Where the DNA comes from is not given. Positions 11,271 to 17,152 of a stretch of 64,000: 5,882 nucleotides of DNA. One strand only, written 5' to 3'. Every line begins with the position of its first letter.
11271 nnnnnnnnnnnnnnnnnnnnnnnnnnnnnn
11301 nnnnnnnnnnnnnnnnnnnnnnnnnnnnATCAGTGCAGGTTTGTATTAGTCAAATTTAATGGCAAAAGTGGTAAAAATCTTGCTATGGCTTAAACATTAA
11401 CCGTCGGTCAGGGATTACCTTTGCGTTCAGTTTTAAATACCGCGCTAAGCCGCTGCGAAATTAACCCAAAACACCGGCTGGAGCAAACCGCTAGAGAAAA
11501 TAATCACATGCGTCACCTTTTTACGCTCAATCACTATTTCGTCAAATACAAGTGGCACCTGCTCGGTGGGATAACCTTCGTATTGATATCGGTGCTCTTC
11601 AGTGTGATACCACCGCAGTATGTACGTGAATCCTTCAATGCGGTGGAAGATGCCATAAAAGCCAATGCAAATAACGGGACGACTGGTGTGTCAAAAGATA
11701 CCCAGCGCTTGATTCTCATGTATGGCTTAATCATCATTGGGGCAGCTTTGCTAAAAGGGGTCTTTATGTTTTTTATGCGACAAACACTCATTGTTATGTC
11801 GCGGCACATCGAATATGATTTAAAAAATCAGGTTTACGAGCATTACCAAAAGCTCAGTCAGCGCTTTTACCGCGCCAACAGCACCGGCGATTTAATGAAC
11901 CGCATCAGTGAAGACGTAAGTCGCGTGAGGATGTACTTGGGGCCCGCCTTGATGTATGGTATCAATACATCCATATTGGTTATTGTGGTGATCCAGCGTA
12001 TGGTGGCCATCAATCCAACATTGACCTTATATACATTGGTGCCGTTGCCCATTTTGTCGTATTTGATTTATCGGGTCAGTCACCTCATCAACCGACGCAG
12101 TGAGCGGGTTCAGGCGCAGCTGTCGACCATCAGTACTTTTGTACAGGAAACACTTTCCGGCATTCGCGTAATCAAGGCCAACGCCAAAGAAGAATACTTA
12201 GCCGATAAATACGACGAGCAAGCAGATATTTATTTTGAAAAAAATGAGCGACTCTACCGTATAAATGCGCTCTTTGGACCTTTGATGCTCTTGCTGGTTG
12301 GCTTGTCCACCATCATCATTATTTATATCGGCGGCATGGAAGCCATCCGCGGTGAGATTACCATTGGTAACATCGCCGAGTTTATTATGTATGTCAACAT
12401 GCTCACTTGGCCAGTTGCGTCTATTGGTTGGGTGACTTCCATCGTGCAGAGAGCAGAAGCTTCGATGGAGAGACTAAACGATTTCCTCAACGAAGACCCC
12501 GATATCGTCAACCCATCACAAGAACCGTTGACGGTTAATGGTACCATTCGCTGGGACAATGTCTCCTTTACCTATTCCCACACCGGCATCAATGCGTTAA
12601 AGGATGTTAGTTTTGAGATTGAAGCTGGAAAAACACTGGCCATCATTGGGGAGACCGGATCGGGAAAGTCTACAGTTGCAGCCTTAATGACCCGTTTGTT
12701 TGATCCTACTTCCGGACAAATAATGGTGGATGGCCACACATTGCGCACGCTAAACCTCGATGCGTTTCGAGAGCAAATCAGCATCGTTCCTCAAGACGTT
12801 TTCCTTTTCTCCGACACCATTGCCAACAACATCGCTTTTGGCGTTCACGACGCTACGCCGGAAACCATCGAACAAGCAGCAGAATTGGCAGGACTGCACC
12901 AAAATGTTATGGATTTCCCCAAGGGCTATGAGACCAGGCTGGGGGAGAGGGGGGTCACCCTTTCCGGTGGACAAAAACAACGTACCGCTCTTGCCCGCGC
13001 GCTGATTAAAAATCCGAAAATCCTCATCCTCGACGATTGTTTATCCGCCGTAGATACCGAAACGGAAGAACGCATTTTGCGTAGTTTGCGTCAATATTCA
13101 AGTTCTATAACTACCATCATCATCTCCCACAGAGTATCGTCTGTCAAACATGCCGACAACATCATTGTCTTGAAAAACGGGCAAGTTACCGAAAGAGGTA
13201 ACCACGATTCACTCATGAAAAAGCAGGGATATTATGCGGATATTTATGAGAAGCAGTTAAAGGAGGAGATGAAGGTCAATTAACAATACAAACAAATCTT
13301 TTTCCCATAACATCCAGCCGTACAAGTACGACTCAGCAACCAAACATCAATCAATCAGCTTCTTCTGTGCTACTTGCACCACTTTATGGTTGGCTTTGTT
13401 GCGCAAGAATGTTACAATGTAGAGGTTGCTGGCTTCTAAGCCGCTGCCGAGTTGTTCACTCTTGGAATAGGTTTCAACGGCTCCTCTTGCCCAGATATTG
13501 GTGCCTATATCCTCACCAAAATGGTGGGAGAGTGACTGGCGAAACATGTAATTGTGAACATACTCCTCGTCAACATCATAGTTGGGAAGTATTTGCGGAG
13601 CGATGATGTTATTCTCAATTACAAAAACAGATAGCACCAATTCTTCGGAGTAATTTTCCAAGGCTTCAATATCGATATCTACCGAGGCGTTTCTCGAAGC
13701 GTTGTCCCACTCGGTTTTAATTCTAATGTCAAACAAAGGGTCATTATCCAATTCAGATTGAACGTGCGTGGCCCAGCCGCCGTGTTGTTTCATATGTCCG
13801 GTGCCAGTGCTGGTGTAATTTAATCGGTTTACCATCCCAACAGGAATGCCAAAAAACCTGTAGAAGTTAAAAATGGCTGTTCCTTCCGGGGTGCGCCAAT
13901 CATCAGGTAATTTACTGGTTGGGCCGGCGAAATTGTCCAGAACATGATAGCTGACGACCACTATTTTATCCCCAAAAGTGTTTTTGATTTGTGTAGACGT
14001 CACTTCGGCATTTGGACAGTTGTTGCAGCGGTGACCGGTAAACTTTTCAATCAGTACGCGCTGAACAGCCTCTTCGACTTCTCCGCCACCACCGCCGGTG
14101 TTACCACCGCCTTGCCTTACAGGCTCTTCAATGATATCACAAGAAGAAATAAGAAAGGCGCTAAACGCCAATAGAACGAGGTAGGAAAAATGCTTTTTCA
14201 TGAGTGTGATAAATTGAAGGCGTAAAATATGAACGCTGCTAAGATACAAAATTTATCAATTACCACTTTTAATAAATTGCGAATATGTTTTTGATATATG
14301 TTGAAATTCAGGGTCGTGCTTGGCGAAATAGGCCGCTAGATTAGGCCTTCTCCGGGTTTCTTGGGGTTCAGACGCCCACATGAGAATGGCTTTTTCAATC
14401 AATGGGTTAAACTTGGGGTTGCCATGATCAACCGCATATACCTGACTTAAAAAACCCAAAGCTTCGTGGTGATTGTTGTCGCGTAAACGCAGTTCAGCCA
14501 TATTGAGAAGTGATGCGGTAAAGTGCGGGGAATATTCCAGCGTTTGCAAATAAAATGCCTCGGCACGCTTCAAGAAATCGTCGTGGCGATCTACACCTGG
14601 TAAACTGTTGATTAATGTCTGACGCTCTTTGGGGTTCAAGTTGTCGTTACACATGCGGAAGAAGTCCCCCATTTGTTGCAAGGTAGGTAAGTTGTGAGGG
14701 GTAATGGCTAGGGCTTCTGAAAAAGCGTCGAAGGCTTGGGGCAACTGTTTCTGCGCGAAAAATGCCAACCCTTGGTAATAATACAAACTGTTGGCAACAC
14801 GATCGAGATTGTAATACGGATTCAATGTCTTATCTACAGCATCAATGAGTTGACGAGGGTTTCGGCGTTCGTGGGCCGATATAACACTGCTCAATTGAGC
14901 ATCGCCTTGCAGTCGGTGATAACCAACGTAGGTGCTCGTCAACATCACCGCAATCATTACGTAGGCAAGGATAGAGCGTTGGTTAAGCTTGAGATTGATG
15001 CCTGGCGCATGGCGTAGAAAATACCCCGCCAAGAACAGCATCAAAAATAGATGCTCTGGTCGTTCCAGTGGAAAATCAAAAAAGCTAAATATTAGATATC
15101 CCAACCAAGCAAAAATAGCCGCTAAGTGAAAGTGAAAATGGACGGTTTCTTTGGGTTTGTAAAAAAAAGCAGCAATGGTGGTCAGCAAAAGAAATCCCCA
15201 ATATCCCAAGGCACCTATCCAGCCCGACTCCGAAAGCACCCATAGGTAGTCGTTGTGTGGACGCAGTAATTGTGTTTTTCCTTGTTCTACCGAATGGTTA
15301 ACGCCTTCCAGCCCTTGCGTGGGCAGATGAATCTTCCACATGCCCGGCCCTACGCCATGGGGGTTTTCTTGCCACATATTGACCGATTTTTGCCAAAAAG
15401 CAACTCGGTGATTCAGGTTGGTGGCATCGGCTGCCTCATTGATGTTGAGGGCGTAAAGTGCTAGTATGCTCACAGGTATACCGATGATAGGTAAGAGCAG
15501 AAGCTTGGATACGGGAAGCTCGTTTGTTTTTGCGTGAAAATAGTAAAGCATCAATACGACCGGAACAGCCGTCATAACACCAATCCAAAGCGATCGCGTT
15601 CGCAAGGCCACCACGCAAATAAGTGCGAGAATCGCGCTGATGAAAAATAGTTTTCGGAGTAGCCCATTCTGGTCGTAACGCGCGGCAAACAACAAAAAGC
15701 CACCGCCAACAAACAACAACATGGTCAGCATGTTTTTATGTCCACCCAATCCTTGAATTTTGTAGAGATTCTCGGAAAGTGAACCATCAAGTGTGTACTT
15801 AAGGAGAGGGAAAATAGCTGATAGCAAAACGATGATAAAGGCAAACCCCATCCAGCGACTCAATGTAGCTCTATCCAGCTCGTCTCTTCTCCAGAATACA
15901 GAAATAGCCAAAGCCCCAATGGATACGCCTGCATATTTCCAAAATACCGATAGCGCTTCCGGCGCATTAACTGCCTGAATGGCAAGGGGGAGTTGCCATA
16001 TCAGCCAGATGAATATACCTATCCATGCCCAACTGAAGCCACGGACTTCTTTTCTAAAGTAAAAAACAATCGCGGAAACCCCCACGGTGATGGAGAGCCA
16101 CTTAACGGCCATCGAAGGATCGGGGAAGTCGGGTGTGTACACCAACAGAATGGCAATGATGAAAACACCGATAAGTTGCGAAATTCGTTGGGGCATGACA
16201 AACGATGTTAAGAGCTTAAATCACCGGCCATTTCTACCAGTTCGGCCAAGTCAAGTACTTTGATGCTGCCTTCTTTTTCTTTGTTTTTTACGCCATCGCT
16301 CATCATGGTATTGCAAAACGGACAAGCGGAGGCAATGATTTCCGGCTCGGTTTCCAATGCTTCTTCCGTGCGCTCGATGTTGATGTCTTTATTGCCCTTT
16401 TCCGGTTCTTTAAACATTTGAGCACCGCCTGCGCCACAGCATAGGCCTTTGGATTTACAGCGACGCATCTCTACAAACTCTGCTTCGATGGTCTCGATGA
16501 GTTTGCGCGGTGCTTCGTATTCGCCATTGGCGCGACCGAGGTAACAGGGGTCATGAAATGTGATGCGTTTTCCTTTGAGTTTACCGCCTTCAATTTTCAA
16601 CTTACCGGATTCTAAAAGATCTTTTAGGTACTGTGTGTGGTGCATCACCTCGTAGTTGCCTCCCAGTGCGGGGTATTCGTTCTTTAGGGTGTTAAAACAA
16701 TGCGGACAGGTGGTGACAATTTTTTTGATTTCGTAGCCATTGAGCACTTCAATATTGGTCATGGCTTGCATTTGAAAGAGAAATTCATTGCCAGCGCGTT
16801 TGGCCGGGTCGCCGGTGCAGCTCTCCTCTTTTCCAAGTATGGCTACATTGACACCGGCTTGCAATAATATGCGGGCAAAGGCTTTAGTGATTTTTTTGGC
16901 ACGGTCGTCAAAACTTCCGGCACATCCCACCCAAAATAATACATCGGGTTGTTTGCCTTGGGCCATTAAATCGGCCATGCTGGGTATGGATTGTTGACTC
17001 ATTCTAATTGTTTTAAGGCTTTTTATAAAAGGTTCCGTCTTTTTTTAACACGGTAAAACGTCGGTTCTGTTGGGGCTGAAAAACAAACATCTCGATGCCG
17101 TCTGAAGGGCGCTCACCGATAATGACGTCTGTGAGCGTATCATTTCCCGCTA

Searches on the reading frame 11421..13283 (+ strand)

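Call 49: search_protein_families(library=pfam, proteins=[window:11421-13283:+], max_evalue=0.00001)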
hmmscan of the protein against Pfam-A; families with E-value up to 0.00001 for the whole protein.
window:11421-13283:+ (620 aa): 3 families
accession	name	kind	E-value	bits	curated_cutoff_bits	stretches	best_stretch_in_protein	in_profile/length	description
PF00664.28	ABC_membrane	-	4.9e-42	144.9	28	1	87-332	37-274/274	ABC transporter transmembrane region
PF00005.33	ABC_tran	-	1.8e-33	116.5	25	1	393-541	1-136/137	ABC transporter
PF02463.25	SMC_N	-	3.7e-08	33.5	40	1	424-585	101-212/220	RecF/RecN/SMC N terminal domain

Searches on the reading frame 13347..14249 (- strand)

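Call 45: search_protein_families(library=pfam, proteins=[window:13347-14249:-], max_evalue=0.00001)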
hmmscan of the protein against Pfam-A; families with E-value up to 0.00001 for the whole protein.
window:13347-14249:- (300 aa): 1 family
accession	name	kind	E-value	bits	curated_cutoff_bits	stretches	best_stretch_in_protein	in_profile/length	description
PF11551.14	Omp28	-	2e-21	77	34.9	1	130-298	8-167/171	Outer membrane protein Omp28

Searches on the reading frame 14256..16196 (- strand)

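Call 45: search_protein_families(library=pfam, proteins=[window:14256-16196:-], max_evalue=0.00001)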
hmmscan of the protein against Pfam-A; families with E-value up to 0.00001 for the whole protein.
window:14256-16196:- (646 aa): 1 family
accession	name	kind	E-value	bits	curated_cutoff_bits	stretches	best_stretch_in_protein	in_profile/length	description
PF04932.20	Wzy_C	-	1.8e-17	63.9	31.7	1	187-332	2-148/149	O-Antigen ligase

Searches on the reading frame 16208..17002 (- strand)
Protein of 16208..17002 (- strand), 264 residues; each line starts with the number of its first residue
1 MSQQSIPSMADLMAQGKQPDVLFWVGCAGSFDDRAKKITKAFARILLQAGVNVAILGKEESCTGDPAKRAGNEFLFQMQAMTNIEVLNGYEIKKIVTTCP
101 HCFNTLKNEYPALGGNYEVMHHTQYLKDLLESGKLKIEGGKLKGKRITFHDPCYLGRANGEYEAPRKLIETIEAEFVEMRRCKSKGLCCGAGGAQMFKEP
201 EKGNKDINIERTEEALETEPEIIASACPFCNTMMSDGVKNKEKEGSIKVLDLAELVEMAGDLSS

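Call 45: search_protein_families(library=pfam, proteins=[window:16208-17002:-], max_evalue=0.00001)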
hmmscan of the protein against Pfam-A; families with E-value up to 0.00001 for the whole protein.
window:16208-17002:- (264 aa): 1 family
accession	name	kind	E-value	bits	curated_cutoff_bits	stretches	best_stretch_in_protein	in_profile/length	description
PF02754.22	CCG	-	2.2e-33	114.6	20.6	2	147-234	1-84/85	Cysteine-rich domain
